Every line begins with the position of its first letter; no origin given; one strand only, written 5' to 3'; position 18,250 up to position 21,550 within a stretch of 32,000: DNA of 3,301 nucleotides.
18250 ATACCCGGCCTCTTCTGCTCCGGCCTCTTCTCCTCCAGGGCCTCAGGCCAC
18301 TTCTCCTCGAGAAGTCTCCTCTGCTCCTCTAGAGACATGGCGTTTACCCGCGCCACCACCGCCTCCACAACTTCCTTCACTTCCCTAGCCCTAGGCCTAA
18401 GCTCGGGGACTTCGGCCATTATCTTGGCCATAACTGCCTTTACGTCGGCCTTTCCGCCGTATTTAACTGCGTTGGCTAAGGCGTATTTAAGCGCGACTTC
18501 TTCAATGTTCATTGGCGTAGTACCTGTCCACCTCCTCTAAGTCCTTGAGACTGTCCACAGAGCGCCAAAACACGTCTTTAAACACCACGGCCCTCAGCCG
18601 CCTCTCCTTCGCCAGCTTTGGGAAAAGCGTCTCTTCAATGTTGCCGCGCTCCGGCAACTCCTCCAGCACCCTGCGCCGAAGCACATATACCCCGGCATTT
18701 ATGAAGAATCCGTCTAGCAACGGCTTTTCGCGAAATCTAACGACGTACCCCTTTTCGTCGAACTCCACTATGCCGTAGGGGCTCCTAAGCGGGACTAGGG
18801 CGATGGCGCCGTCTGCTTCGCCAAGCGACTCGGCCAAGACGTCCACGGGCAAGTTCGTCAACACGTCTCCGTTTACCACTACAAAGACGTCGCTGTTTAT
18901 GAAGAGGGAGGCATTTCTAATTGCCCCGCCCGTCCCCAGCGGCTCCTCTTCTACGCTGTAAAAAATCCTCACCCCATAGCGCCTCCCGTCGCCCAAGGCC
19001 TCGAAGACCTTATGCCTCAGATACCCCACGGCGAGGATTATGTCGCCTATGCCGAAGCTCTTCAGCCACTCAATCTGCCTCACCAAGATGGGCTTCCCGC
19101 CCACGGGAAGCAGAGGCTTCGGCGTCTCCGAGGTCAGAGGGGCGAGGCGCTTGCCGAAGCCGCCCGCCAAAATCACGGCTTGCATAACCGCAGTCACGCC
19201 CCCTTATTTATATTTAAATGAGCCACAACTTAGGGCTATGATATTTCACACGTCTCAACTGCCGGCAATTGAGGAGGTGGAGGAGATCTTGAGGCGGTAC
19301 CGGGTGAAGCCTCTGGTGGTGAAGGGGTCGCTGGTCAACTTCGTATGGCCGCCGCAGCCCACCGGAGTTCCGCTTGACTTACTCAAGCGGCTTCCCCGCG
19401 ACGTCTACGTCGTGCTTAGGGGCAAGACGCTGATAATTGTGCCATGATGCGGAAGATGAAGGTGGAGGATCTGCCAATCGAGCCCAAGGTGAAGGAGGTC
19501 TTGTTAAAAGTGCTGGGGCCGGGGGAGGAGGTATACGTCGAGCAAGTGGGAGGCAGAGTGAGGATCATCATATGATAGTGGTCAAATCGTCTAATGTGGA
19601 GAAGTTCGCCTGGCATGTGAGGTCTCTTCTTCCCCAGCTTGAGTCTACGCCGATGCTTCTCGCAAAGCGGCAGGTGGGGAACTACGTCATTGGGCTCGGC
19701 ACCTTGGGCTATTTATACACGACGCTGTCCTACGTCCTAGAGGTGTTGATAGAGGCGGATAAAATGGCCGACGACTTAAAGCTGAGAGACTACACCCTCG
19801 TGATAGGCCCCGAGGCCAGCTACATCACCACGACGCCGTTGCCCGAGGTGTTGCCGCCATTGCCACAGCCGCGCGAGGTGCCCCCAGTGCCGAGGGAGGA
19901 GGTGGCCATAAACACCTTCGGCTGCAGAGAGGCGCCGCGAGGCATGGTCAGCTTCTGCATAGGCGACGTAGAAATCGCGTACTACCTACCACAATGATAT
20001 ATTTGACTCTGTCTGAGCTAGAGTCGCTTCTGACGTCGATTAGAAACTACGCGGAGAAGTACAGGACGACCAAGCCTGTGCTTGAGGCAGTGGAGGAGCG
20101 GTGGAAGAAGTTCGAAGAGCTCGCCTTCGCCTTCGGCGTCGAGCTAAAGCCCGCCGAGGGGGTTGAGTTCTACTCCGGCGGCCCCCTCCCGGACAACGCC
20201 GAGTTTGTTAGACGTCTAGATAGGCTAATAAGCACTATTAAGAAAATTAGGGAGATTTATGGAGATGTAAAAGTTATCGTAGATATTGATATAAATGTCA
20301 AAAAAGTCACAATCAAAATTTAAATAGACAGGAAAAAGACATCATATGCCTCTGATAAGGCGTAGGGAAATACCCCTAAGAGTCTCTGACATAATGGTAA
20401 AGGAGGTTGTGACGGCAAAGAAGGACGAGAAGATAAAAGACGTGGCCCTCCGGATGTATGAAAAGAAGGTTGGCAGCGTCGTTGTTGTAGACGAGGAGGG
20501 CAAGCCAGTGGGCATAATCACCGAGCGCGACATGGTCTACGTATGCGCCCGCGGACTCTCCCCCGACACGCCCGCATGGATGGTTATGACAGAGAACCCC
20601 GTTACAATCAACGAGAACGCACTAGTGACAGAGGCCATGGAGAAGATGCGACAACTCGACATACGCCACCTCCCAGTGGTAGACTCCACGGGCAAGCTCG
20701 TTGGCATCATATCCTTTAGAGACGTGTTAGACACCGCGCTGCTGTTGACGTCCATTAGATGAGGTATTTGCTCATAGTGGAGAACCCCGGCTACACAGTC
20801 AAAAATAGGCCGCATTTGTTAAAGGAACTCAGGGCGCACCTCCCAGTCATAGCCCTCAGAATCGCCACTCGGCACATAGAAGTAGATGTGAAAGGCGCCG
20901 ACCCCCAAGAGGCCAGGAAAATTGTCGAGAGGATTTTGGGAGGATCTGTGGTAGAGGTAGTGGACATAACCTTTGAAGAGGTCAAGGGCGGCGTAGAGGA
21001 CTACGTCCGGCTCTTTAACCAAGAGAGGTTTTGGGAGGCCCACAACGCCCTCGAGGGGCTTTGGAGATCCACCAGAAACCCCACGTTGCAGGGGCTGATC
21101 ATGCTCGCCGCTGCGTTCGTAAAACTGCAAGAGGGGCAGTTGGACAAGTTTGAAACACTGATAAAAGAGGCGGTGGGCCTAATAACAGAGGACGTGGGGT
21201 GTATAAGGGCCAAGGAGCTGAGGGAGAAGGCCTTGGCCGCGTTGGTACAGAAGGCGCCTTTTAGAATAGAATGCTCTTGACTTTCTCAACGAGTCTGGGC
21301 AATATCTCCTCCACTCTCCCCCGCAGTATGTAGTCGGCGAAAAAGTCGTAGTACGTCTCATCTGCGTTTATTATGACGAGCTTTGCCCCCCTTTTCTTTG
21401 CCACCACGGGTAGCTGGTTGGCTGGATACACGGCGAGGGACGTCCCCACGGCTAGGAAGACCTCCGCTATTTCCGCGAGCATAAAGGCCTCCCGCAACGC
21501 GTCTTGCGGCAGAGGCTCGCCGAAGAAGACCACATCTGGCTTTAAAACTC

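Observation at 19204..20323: Four small genes of unknown function interlocked by ATGA at every junction, including a 43-codon ORF missing from the track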

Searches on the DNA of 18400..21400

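Call 66: search_rna_families(source=window, start=18400, end=21400, threshold=evalue, max_evalue=1)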
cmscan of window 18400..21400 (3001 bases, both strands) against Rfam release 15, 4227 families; matches with E-value up to 1: 0.
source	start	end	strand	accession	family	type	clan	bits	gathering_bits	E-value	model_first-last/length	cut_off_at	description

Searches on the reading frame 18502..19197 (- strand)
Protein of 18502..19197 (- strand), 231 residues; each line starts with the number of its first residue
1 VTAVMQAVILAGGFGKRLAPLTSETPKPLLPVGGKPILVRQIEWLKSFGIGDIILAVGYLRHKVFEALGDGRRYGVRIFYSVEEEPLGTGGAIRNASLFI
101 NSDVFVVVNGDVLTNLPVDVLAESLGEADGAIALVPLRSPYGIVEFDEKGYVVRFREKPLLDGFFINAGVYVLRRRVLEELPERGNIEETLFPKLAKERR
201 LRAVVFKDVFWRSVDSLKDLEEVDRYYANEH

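Call 3: search_protein_families(library=pfam, proteins=[window:18502-19197:-], max_evalue=1)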
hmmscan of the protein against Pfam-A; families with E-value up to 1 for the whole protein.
window:18502-19197:- (231 aa): 3 families
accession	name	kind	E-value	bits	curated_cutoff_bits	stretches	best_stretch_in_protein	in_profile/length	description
PF00483.29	NTP_transferase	-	1.3e-36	126.9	21.2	1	7-228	2-243/245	Nucleotidyl transferase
PF12804.13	NTP_transf_3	-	1.6e-12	48.3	27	1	7-133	1-119/160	MobA-like NTP transferase domain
PF01128.25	IspD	-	0.00082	19.6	27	1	5-70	1-64/221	2-C-methyl-D-erythritol 4-phosphate cytidylyltransferase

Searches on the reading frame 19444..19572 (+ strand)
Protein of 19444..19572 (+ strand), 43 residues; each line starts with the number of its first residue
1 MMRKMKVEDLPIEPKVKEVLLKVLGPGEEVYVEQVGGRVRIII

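Call 3: search_protein_families(library=pfam, proteins=[window:19444-19572:+], max_evalue=1)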
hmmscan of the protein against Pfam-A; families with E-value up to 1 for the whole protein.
window:19444-19572:+ (43 aa): 1 family
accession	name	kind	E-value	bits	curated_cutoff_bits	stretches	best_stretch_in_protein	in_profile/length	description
PF06557.17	DUF1122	-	0.074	12.9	25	1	7-35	69-97/176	Protein of unknown function (DUF1122)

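Call 4: search_protein_families(library=ncbifam, proteins=[window:19444-19572:+], max_evalue=1)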
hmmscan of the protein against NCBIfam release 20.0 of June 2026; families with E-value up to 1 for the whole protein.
window:19444-19572:+ (43 aa): 0 families

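Call 18: search_solved_structures(query=A3, max_evalue=10)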
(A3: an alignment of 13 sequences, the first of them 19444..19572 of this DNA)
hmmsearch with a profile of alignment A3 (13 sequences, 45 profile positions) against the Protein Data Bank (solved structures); distinct sequences matched with E-value up to 10: 13.
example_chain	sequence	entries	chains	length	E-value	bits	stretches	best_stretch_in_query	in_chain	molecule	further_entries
6nu2_A1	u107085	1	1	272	0.14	15.4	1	6-28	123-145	28S ribosomal protein S35, mitochondrial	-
9ojm_1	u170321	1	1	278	0.14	15.4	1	6-28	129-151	Small ribosomal subunit protein mS35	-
7fg6_A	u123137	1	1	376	0.15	15.3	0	6-40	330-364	Tyrosine--tRNA ligase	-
3j9m_A1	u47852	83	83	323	0.18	15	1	6-28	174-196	mS35 | 28S ribosomal protein S35, mitochondrial | Small ribosomal subunit protein mS35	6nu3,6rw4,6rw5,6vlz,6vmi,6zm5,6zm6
9ru6_A1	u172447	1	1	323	0.18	15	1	6-28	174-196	Small ribosomal subunit protein mS35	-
7pnt_1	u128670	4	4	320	0.21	14.8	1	6-28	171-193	28S ribosomal protein S35, mitochondrial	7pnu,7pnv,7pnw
5aj4_Ak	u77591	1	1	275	0.36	14.1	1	6-28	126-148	MITORIBOSOMAL PROTEIN MS35, MRPS35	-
6tje_A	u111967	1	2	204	0.38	14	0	25-37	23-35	Cake5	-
5aj3_k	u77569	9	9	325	0.47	13.7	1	6-28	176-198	MITORIBOSOMAL PROTEIN MS35, MRPS35 | 28S ribosomal protein S35, mitochondrial | Mitochondrial ribosomal protein S35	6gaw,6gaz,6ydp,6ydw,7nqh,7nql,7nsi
6tjd_A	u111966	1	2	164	0.47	13.7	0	25-37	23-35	Cake4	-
3jd5_k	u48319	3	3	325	0.52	13.6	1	6-28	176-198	28S ribosomal protein S35, mitochondrial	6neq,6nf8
8oin_AB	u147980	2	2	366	0.56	13.5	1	6-28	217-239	28S ribosomal protein S35, mitochondrial isoform 1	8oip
6tjc_A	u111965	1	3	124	1.2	12.4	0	25-37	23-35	Cake3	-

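Call 49: search_protein_families(library=phrogs, proteins=[window:19444-19572:+], max_evalue=1)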
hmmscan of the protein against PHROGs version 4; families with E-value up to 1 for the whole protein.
window:19444-19572:+ (43 aa): 0 families

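Call 50: search_protein_families(library=padloc, proteins=[window:19444-19572:+], max_evalue=1)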
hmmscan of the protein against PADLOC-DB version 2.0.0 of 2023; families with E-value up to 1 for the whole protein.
window:19444-19572:+ (43 aa): 0 families

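Call 96: search_solved_structures(query=A12, max_evalue=10)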
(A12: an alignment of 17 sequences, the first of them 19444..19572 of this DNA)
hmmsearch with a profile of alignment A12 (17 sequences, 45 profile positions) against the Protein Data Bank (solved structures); distinct sequences matched with E-value up to 10: 10.
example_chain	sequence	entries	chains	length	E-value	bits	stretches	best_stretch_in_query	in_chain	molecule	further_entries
6nu2_A1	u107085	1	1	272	0.28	14.3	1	6-28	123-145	28S ribosomal protein S35, mitochondrial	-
9ojm_1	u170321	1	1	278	0.29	14.2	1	6-28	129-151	Small ribosomal subunit protein mS35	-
7fg6_A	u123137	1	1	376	0.29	14.2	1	6-41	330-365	Tyrosine--tRNA ligase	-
5aj4_Ak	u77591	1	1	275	0.31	14.1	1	6-28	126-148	MITORIBOSOMAL PROTEIN MS35, MRPS35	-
3j9m_A1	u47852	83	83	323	0.37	13.9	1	6-28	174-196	mS35 | 28S ribosomal protein S35, mitochondrial | Small ribosomal subunit protein mS35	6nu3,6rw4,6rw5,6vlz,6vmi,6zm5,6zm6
9ru6_A1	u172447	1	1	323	0.37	13.9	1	6-28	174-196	Small ribosomal subunit protein mS35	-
5aj3_k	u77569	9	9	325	0.4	13.8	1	6-28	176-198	MITORIBOSOMAL PROTEIN MS35, MRPS35 | 28S ribosomal protein S35, mitochondrial | Mitochondrial ribosomal protein S35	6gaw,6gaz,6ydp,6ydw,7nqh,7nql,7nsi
3jd5_k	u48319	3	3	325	0.46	13.6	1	6-28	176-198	28S ribosomal protein S35, mitochondrial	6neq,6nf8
8oin_AB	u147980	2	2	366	0.48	13.5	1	6-28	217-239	28S ribosomal protein S35, mitochondrial isoform 1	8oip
7pnt_1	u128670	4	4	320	0.57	13.3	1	6-28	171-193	28S ribosomal protein S35, mitochondrial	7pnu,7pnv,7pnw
